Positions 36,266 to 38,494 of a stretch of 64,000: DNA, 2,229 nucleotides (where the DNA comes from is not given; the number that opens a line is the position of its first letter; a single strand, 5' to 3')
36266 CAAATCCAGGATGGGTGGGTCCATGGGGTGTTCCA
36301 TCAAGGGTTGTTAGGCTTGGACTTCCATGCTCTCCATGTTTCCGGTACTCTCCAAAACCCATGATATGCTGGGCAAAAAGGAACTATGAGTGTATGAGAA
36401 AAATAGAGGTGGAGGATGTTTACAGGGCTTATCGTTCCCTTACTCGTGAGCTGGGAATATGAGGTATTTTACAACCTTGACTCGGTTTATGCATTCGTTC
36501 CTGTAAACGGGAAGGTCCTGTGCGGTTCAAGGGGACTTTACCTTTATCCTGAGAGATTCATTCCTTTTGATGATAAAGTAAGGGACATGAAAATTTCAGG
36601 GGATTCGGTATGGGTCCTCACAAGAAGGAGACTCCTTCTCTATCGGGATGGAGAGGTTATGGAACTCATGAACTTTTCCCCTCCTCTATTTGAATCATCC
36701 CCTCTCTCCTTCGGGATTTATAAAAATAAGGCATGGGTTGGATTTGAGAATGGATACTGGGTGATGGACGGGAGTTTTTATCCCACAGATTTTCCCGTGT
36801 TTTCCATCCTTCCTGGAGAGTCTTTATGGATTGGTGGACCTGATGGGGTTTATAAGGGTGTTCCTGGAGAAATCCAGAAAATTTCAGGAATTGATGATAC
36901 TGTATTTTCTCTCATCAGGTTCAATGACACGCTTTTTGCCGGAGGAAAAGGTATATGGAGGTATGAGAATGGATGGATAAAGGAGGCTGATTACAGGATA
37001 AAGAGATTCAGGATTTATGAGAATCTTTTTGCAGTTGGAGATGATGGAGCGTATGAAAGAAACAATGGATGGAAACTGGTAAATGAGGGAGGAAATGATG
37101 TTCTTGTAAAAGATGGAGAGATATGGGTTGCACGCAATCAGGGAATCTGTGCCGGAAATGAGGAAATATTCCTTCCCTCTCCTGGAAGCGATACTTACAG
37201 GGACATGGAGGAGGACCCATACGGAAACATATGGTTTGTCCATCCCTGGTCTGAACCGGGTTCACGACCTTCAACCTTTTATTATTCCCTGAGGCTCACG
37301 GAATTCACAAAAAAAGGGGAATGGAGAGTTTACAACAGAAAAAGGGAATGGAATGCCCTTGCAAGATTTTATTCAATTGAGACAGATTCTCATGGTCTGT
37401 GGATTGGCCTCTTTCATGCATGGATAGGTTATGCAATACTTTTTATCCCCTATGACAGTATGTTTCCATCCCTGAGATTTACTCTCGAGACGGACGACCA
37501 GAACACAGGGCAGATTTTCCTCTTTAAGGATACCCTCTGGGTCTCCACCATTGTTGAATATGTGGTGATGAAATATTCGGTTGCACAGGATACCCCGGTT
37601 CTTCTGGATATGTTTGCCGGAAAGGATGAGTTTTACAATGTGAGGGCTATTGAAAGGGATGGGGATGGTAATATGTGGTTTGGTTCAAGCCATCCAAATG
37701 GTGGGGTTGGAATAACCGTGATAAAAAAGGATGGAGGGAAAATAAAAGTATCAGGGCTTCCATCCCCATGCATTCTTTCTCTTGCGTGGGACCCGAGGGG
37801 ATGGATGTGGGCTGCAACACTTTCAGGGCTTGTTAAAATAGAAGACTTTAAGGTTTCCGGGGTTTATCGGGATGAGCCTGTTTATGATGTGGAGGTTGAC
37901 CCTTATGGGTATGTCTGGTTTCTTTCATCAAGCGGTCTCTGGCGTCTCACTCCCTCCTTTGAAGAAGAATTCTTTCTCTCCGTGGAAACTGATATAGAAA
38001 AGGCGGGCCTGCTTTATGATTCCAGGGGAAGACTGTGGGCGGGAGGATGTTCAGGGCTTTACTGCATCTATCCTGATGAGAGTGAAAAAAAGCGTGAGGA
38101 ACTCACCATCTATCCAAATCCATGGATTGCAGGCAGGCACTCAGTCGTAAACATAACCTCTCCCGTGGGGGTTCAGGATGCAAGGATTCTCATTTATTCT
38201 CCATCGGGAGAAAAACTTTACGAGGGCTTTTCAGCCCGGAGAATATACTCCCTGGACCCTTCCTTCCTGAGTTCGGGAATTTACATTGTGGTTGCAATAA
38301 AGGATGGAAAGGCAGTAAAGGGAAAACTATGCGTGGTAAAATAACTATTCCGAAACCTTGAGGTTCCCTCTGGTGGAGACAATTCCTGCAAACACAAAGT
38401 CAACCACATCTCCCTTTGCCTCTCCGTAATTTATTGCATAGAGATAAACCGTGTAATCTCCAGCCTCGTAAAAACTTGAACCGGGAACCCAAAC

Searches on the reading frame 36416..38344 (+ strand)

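Call 23: search_protein_families(library=ncbifam, proteins=[window:36416-38344:+], max_evalue=0.001)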
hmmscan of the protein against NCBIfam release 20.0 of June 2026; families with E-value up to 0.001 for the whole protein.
window:36416-38344:+ (642 aa): 1 family
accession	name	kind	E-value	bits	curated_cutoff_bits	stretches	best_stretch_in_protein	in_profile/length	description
TIGR04183.1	Por_Secre_tail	domain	2e-05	24.5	23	1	565-638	1-69/72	T9SS type A sorting domain-containing protein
